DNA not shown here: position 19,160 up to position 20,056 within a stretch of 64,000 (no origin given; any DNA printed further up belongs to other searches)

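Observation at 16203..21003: PhnZ-like C-P oxygenase in an operon with no PhnY-type hydroxylase, combined with FAD oxidase, PhnX-like hydrolase, permease and an exported AP-superfamily enzyme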

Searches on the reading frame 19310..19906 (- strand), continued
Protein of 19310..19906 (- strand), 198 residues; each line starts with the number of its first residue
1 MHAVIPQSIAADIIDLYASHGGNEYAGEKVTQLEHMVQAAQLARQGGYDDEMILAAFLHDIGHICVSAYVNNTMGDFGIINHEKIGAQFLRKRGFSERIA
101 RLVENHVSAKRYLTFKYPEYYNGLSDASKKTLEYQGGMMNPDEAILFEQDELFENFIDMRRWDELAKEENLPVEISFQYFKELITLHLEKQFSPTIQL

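Call 22: get_annotated_region(hit=H23, flank=5000)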
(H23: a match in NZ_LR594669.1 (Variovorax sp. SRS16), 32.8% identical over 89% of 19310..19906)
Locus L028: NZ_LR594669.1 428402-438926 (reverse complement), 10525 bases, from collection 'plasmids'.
description: Variovorax sp. SRS16 plasmid 4
organism: Variovorax sp. SRS16 (NCBI taxid 282217)
taxonomy: Bacteria; Pseudomonadota; Betaproteobacteria; Burkholderiales; Comamonadaceae; Variovorax; Variovorax sp. SRS16
host: -; source: linuron-contaminated soil; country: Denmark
typing (MOB-suite, as given by PLSDB): non-mobilizable
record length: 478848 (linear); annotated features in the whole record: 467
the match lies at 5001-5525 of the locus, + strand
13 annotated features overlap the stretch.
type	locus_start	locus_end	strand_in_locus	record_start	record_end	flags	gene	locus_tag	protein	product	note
CDS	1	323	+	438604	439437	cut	phnK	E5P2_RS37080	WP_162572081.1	phosphonate C-P lyase system protein PhnK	GO:0019634 - organic phosphonate metabolic process [Evidence IEA]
CDS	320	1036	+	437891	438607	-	phnL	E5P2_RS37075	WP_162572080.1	phosphonate C-P lyase system protein PhnL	GO:0019634 - organic phosphonate metabolic process [Evidence IEA]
CDS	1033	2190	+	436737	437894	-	-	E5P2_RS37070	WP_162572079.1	alpha-D-ribose 1-methylphosphonate 5-triphosphate diphosphatase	GO:0019700 - organic phosphonate catabolic process [Evidence IEA]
CDS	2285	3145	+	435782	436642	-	phnC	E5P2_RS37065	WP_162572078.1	phosphonate ABC transporter ATP-binding protein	GO:0015716 - organic phosphonate transport [Evidence IEA]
CDS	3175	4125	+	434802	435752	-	phnD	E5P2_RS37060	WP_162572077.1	phosphonate ABC transporter substrate-binding protein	GO:0015716 - organic phosphonate transport [Evidence IEA]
CDS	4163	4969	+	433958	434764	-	phnE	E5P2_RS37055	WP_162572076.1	phosphonate ABC transporter, permease protein PhnE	GO:0015716 - organic phosphonate transport [Evidence IEA]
CDS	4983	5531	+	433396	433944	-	-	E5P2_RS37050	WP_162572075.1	phosphonate degradation HD-domain oxygenase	-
CDS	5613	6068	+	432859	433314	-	-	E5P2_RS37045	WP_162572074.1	MarR family transcriptional regulator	GO:0006355 - regulation of DNA-templated transcription [Evidence IEA]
CDS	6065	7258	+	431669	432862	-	-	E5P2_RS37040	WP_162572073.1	multidrug effflux MFS transporter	GO:0055085 - transmembrane transport [Evidence IEA]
CDS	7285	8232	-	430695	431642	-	-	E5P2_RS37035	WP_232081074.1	tripartite tricarboxylate transporter substrate binding protein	-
CDS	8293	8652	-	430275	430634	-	-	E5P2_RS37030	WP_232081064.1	hypothetical protein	-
CDS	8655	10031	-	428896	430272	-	-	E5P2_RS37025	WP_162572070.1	acyclic terpene utilization AtuA family protein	-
CDS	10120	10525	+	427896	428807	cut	-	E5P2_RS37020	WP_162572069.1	LysR family transcriptional regulator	GO:0006355 - regulation of DNA-templated transcription [Evidence IEA]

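Call 23: get_annotated_region(hit=H2, flank=5000)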
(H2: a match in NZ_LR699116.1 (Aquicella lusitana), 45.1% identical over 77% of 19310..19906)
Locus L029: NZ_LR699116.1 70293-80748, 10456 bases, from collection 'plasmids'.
description: Aquicella lusitana strain SGT-39 plasmid 3
organism: Aquicella lusitana (NCBI taxid 254246)
taxonomy: Bacteria; Pseudomonadota; Gammaproteobacteria; Legionellales; Coxiellaceae; Aquicella; Aquicella lusitana
host: -; source: Borehole HDN1, spa; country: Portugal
typing (MOB-suite, as given by PLSDB): non-mobilizable
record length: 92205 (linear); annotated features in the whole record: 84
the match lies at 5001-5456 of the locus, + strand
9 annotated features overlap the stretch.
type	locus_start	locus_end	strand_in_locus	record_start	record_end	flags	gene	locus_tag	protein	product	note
CDS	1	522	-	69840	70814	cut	-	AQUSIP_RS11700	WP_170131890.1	N-acetylmuramoyl-L-alanine amidase-like domain-containing protein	-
CDS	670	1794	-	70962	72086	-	-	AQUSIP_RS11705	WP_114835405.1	CapA family protein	GO:0045227 - capsule polysaccharide biosynthetic process [Evidence IEA]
CDS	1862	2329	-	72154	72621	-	-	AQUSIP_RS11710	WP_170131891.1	host attachment protein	-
CDS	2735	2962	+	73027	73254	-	-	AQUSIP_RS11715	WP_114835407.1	WGR domain-containing protein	-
CDS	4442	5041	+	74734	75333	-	-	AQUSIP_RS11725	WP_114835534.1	MFS transporter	GO:0055085 - transmembrane transport [Evidence IEA]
CDS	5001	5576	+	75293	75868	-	-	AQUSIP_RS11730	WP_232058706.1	HD domain-containing protein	-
CDS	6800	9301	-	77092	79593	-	-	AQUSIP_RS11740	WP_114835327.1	HAD family hydrolase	-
CDS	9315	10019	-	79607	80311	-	-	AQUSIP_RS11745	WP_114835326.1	FliA/WhiG family RNA polymerase sigma factor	GO:0006352 - DNA-templated transcription initiation [Evidence IEA]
CDS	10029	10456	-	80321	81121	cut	-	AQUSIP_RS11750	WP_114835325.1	P-loop NTPase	-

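Call 50: get_annotated_region(hit=H18, flank=4000)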
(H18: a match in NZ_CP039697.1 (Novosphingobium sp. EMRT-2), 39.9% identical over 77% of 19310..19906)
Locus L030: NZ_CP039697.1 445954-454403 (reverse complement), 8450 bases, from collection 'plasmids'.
description: Novosphingobium sp. EMRT-2 plasmid pABRDHK22, complete sequence
organism: Novosphingobium sp. EMRT-2 (NCBI taxid 2571749)
taxonomy: Bacteria; Pseudomonadota; Alphaproteobacteria; Sphingomonadales; Sphingomonadaceae; Novosphingobium; Novosphingobium sp. EMRT-2
host: -; source: cell,freshwater; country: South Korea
typing (MOB-suite, as given by PLSDB): non-mobilizable
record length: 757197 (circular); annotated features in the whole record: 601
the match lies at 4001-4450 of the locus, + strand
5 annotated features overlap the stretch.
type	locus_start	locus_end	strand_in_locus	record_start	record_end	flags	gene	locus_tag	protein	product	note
CDS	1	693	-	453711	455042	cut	hisD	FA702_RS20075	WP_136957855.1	histidinol dehydrogenase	GO:0000105 - histidine biosynthetic process [Evidence IEA]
CDS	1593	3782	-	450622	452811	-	-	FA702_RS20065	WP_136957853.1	phospholipase C, phosphocholine-specific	-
CDS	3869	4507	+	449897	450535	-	-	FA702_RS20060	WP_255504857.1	phosphohydrolase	-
CDS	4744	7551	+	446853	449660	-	-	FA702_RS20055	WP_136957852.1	TonB-dependent receptor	GO:0006810 - transport [Evidence IEA]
CDS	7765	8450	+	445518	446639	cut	-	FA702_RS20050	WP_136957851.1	CapA family protein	GO:0045227 - capsule polysaccharide biosynthetic process [Evidence IEA]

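Call 51: get_annotated_region(hit=H11, flank=4000)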
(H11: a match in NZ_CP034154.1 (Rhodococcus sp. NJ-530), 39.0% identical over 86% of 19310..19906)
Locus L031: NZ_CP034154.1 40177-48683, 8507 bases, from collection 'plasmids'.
description: Rhodococcus sp. NJ-530 plasmid unnamed2, complete sequence
organism: Rhodococcus sp. NJ-530 (NCBI taxid 2490853)
taxonomy: Bacteria; Actinomycetota; Actinomycetes; Mycobacteriales; Nocardiaceae; Rhodococcus; Rhodococcus sp. NJ-530
host: -; source: Antarctic sea ice; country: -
typing (MOB-suite, as given by PLSDB): non-mobilizable
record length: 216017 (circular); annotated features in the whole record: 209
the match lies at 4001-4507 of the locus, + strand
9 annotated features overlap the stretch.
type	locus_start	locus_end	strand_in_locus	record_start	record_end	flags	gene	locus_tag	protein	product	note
CDS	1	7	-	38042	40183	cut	-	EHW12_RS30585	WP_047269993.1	PQQ-binding-like beta-propeller repeat protein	-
CDS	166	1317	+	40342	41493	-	-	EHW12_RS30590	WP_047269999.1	cobalamin-independent methionine synthase II family protein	-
CDS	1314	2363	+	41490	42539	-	-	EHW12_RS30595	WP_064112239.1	2-oxoglutarate and iron-dependent oxygenase domain-containing protein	-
CDS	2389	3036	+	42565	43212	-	-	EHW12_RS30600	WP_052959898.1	GPR1/FUN34/YaaH family transporter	-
CDS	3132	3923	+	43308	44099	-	-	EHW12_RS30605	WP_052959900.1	phytanoyl-CoA dioxygenase family protein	-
CDS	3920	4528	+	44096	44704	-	-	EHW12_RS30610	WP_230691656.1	HD domain-containing protein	-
CDS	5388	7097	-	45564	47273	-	-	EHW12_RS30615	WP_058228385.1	hypothetical protein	-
CDS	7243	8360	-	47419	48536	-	-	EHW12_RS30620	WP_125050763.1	IS3 family transposase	-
CDS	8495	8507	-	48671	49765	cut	-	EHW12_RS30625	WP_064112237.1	DUF4238 domain-containing protein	-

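Call 52: get_annotated_region(hit=H21, flank=4000)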
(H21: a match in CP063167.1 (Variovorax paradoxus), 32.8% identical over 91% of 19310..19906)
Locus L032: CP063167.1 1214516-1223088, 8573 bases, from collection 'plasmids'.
description: Variovorax paradoxus strain VAI-C plasmid unnamed, complete sequence
organism: Variovorax paradoxus (NCBI taxid 34073)
taxonomy: Bacteria; Pseudomonadota; Betaproteobacteria; Burkholderiales; Comamonadaceae; Variovorax; Variovorax paradoxus
host: -; source: -; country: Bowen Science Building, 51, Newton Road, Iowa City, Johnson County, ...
typing (MOB-suite, as given by PLSDB): non-mobilizable
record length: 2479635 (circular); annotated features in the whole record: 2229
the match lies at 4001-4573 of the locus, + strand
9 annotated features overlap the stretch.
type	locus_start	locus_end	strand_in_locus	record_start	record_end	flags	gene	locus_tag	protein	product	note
CDS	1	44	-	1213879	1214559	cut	-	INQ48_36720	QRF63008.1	SGNH/GDSL hydrolase family protein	-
CDS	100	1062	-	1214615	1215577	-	-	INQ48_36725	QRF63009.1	bifunctional enoyl-CoA hydratase/phosphate acetyltransferase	-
CDS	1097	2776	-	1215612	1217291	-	-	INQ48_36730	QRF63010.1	Na/Pi cotransporter family protein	-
CDS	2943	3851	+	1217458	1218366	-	gcvA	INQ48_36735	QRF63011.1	transcriptional regulator GcvA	-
CDS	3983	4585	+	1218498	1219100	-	-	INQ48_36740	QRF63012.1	phosphohydrolase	-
CDS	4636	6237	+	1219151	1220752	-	-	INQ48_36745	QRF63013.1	L-lactate permease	-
CDS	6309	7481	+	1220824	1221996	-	-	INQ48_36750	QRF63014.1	alpha-D-ribose 1-methylphosphonate 5-triphosphate diphosphatase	-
CDS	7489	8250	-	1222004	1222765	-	-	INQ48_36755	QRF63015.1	SDR family oxidoreductase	-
CDS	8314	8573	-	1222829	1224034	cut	-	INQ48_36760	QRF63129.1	MFS transporter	-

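Call 64: get_annotated_region(hit=H6, flank=4000)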
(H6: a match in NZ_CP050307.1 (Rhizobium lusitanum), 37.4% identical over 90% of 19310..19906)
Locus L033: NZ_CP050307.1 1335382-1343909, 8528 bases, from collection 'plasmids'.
description: Rhizobium lusitanum strain 629 plasmid p_1, complete sequence
organism: Rhizobium lusitanum (NCBI taxid 293958)
taxonomy: Bacteria; Pseudomonadota; Alphaproteobacteria; Hyphomicrobiales; Rhizobiaceae; Rhizobium; Rhizobium lusitanum
host: -; source: Oxytropis pumilio,cell culture,root nodule; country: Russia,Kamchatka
typing (MOB-suite, as given by PLSDB): non-mobilizable
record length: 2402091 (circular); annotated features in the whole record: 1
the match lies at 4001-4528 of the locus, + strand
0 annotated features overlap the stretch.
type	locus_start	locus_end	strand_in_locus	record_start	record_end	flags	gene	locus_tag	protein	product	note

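Call 65: get_annotated_region(hit=H8, flank=4000)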
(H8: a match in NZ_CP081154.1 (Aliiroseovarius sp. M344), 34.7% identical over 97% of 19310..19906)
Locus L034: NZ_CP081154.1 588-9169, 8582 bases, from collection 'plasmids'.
description: Aliiroseovarius sp. M344 plasmid unnamed1, complete sequence
organism: Aliiroseovarius sp. M344 (NCBI taxid 2867010)
taxonomy: Bacteria; Pseudomonadota; Alphaproteobacteria; Rhodobacterales; Paracoccaceae; Aliiroseovarius; Aliiroseovarius sp. M344
host: -; source: -; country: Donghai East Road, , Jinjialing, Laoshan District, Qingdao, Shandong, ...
typing (MOB-suite, as given by PLSDB): mobilizable; relaxase MOBP
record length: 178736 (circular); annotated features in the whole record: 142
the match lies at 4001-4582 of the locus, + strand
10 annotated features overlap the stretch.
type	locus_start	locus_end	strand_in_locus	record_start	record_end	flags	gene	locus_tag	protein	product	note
CDS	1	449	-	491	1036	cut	-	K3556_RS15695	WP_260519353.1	biotin transporter BioY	GO:0015878 - biotin transport [Evidence IEA]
CDS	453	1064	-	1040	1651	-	-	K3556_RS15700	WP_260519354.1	energy-coupling factor transporter transmembrane component T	GO:0055085 - transmembrane transport [Evidence IEA]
CDS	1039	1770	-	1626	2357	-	-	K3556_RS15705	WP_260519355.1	ABC transporter ATP-binding protein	-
CDS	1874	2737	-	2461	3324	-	-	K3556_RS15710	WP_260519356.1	LysR family transcriptional regulator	GO:0006355 - regulation of DNA-templated transcription [Evidence IEA]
CDS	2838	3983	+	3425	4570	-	-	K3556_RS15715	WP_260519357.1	TauD/TfdA family dioxygenase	-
CDS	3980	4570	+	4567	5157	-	-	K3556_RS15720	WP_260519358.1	HD domain-containing protein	-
CDS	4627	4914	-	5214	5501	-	-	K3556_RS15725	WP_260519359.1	hypothetical protein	-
CDS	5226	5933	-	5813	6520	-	-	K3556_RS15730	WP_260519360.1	DnaA N-terminal domain-containing protein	-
CDS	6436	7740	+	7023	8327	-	-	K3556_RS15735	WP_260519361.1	AAA family ATPase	-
CDS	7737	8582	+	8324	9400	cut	-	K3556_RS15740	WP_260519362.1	ParB N-terminal domain-containing protein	-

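Call 66: get_annotated_region(hit=H9, flank=4000)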
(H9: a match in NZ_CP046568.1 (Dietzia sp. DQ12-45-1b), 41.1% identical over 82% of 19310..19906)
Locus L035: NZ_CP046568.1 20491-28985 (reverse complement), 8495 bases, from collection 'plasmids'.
description: Dietzia sp. DQ12-45-1b plasmid pI, complete sequence
organism: Dietzia sp. DQ12-45-1b (NCBI taxid 912801)
taxonomy: Bacteria; Actinomycetota; Actinomycetes; Mycobacteriales; Dietziaceae; Dietzia; Dietzia sp. DQ12-45-1b
host: -; source: product water from oilfield,product water in oilfield; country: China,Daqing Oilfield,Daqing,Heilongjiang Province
typing (MOB-suite, as given by PLSDB): non-mobilizable
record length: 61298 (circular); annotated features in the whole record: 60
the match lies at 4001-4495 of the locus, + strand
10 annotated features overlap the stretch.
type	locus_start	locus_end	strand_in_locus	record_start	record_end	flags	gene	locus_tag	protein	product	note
CDS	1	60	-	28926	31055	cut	-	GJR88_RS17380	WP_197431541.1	PQQ-binding-like beta-propeller repeat protein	-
CDS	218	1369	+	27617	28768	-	-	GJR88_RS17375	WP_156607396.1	cobalamin-independent methionine synthase II family protein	-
CDS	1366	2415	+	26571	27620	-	-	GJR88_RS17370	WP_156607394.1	2-oxoglutarate and iron-dependent oxygenase domain-containing protein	-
CDS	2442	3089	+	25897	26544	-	-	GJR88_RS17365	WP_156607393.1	GPR1/FUN34/YaaH family transporter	-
CDS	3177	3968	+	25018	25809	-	-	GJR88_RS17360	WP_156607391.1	phytanoyl-CoA dioxygenase family protein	-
CDS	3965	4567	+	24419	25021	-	-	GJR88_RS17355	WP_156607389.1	HD domain-containing protein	-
CDS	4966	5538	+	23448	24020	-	-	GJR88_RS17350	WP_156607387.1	recombinase family protein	GO:0006310 - DNA recombination [Evidence IEA]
CDS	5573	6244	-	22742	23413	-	-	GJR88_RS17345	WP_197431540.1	Abi family protein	-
CDS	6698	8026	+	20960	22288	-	-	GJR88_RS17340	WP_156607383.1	Shedu immune nuclease family protein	-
CDS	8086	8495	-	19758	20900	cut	-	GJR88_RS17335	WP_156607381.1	DUF262 domain-containing protein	-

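Call 67: get_annotated_region(hit=H14, flank=4000)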
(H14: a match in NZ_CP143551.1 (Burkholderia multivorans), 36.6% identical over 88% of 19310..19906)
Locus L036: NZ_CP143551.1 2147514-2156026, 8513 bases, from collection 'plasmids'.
description: Burkholderia multivorans strain 2023CK-01339 plasmid unnamed1, complete sequence
organism: Burkholderia multivorans (NCBI taxid 87883)
taxonomy: Bacteria; Pseudomonadota; Betaproteobacteria; Burkholderiales; Burkholderiaceae; Burkholderia; Burkholderia multivorans
host: -; source: Homo sapiens,bronchoalveolar lavage; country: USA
typing (MOB-suite, as given by PLSDB): non-mobilizable
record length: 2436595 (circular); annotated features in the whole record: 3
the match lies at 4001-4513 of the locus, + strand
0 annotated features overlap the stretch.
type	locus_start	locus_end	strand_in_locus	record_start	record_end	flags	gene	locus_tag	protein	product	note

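Call 68: get_annotated_region(hit=H12, flank=4000)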
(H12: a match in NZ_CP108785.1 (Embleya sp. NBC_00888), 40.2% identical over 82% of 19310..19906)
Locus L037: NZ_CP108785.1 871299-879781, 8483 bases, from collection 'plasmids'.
description: Embleya sp. NBC_00888 plasmid unnamed1, complete sequence
organism: Embleya sp. NBC_00888 (NCBI taxid 2975960)
taxonomy: Bacteria; Actinomycetota; Actinomycetes; Kitasatosporales; Streptomycetaceae; Embleya; Embleya sp. NBC 00888
host: -; source: -; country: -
typing (MOB-suite, as given by PLSDB): mobilizable; relaxase MOBP
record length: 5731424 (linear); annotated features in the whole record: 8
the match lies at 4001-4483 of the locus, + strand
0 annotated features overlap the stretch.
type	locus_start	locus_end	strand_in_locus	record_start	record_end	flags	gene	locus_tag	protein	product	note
